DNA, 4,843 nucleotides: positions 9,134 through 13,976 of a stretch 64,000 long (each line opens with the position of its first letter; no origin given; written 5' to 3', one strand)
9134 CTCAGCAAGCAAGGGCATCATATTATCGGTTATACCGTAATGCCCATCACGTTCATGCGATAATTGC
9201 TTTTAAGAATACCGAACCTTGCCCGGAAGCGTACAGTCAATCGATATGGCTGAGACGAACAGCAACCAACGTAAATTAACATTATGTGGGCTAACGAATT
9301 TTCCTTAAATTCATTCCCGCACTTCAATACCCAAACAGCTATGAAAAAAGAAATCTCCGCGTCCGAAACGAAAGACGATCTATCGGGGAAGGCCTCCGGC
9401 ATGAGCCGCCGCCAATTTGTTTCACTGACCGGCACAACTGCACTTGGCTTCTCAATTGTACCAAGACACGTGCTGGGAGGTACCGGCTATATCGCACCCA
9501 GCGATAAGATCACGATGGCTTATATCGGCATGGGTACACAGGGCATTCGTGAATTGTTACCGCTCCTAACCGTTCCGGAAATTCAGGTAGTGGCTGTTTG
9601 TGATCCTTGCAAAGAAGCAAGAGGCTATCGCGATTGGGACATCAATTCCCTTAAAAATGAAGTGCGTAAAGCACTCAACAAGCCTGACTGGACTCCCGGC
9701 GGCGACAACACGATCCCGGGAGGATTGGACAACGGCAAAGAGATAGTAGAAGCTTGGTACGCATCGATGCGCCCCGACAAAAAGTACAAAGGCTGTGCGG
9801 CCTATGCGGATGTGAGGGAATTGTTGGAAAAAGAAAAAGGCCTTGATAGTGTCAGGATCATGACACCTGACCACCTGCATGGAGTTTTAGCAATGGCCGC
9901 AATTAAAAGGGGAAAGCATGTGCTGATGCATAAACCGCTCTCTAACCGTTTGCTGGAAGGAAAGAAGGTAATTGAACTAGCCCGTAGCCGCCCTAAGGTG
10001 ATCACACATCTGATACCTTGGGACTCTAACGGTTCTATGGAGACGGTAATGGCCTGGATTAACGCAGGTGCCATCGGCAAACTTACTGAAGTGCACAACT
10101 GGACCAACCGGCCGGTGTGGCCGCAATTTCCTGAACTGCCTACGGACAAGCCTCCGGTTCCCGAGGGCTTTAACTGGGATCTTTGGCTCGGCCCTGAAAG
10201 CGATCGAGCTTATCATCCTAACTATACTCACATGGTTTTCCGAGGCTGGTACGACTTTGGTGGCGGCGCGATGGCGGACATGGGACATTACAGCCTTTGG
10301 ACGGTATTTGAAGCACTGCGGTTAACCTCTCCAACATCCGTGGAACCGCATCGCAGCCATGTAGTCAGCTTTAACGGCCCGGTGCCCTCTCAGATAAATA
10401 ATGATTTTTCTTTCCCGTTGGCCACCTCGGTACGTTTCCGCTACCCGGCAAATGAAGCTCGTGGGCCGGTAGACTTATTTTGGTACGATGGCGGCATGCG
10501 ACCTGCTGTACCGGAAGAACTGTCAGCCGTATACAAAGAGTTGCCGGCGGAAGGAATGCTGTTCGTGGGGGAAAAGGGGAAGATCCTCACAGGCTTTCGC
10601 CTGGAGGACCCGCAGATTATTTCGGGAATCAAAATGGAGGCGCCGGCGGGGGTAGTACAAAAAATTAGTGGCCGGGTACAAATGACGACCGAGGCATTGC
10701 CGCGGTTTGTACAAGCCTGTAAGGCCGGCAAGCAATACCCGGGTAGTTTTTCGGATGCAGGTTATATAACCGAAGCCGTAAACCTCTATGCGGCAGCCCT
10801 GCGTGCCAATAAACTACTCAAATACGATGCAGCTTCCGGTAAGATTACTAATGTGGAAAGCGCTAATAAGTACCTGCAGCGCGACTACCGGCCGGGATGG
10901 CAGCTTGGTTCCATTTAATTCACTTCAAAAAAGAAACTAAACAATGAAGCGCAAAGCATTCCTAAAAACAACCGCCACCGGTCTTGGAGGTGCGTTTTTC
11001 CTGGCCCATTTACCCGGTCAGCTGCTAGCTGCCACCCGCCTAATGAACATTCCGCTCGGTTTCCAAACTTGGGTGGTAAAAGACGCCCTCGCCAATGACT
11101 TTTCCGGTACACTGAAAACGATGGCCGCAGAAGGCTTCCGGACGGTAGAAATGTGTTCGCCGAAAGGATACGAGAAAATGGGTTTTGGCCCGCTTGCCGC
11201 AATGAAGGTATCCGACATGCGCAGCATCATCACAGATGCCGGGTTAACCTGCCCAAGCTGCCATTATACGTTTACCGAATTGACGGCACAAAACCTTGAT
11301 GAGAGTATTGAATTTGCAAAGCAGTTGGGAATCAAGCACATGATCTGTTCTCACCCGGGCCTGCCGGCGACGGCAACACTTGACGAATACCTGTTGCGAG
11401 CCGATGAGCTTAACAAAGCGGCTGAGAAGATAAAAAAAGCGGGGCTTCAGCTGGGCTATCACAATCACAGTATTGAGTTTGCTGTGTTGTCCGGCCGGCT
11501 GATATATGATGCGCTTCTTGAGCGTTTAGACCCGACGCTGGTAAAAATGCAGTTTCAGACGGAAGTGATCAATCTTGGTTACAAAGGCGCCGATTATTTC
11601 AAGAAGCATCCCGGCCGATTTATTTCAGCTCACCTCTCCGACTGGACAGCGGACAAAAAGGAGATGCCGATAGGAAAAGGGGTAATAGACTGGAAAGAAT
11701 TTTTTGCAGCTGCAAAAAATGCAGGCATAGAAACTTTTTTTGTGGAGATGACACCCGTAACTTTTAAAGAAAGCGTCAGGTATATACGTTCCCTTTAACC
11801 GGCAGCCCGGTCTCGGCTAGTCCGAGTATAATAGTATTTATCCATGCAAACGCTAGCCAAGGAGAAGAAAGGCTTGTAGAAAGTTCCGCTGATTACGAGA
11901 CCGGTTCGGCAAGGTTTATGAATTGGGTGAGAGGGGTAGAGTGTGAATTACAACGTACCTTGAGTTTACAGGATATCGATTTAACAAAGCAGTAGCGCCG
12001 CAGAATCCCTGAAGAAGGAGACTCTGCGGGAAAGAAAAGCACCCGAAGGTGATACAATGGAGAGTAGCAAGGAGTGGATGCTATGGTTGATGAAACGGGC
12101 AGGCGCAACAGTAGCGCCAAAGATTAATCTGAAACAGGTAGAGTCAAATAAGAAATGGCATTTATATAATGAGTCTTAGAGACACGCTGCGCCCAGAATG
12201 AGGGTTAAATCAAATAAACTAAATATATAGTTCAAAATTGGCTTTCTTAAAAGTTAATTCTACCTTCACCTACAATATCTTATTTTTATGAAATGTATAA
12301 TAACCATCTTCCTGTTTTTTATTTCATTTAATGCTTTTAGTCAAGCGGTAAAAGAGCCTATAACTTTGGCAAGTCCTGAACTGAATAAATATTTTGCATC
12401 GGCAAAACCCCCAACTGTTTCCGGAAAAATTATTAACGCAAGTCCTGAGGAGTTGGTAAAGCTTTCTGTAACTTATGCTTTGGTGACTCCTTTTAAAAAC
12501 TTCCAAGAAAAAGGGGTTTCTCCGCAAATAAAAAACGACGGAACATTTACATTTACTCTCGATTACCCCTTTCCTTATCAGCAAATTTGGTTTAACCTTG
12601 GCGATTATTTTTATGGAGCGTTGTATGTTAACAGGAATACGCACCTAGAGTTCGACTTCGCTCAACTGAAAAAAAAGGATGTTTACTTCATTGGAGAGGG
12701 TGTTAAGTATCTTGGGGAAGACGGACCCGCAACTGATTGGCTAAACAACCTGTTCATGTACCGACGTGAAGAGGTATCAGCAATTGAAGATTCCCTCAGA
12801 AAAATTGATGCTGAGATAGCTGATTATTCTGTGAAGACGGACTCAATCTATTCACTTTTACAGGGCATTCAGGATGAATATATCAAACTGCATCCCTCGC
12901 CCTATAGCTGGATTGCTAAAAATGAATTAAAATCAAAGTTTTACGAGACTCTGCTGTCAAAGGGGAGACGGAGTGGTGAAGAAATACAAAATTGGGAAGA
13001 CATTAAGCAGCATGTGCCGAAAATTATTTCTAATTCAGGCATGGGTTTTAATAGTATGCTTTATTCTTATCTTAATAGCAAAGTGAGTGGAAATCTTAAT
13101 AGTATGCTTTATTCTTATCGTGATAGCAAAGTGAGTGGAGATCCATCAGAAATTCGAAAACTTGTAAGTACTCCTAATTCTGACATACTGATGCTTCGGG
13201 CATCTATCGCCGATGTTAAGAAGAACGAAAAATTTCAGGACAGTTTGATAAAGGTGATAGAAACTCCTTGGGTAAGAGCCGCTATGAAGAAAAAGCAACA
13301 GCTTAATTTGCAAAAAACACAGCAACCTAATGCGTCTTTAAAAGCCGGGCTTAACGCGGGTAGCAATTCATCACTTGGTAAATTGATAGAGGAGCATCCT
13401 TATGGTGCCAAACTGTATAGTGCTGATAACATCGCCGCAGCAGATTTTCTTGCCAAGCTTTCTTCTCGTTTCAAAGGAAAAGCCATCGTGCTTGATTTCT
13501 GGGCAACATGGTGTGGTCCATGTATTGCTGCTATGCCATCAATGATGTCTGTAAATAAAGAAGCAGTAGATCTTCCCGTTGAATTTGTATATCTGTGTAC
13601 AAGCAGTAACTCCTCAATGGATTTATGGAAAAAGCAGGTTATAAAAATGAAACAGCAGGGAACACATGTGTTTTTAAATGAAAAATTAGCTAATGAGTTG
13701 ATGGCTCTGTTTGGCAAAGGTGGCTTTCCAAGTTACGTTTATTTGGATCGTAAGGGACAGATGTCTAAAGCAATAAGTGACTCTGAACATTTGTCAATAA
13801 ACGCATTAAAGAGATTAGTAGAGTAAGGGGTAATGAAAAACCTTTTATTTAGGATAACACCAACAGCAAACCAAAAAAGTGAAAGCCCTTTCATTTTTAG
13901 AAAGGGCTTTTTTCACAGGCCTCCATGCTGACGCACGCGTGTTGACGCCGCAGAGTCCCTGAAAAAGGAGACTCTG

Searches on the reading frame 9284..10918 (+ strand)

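Call 76: search_protein_families(library=pfam, proteins=[window:9284-10918:+], max_evalue=0.00001)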
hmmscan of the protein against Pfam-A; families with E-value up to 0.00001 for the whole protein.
window:9284-10918:+ (544 aa): 2 families
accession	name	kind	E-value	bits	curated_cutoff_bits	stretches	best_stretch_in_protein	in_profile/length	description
PF19051.5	GFO_IDH_MocA_C2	-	6e-18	65.7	23.3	1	278-341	36-97/254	Oxidoreductase family, C-terminal alpha/beta domain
PF01408.29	GFO_IDH_MocA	-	1.4e-13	52.1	24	1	168-240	45-116/120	Oxidoreductase family, NAD-binding Rossmann fold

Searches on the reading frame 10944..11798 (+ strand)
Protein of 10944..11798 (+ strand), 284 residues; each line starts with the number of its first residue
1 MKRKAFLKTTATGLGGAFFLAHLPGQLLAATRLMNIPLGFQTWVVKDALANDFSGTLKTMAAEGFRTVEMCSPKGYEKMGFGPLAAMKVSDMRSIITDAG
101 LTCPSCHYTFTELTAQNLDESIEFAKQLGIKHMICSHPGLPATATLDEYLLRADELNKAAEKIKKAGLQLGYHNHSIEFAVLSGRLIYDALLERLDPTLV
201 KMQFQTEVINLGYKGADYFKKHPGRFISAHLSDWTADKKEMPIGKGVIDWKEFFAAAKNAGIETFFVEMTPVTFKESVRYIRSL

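Call 76: search_protein_families(library=pfam, proteins=[window:10944-11798:+], max_evalue=0.00001)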
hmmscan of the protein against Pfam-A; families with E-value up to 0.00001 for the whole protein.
window:10944-11798:+ (284 aa): 1 family
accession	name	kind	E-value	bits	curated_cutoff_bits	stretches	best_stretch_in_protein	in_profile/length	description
PF01261.30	AP_endonuc_2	-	1.3e-17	64.8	31.1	1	60-283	4-248/249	Xylose isomerase-like TIM barrel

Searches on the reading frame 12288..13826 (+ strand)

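Call 76: search_protein_families(library=pfam, proteins=[window:12288-13826:+], max_evalue=0.00001)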
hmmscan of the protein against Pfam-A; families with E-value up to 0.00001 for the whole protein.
window:12288-13826:+ (512 aa): 4 families
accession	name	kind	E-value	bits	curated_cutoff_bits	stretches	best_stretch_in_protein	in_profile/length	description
PF08534.16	Redoxin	-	2.2e-12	47.4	26.6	1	390-499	22-135/148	Redoxin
PF13905.12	Thioredoxin_8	-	2.2e-07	31.5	27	1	397-491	1-93/94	Thioredoxin-like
PF00085.26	Thioredoxin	-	1.3e-06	28.8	23.5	1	385-436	8-56/103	Thioredoxin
PF00578.27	AhpC-TSA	-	3.2e-06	27.6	26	1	393-450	21-79/124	AhpC/TSA family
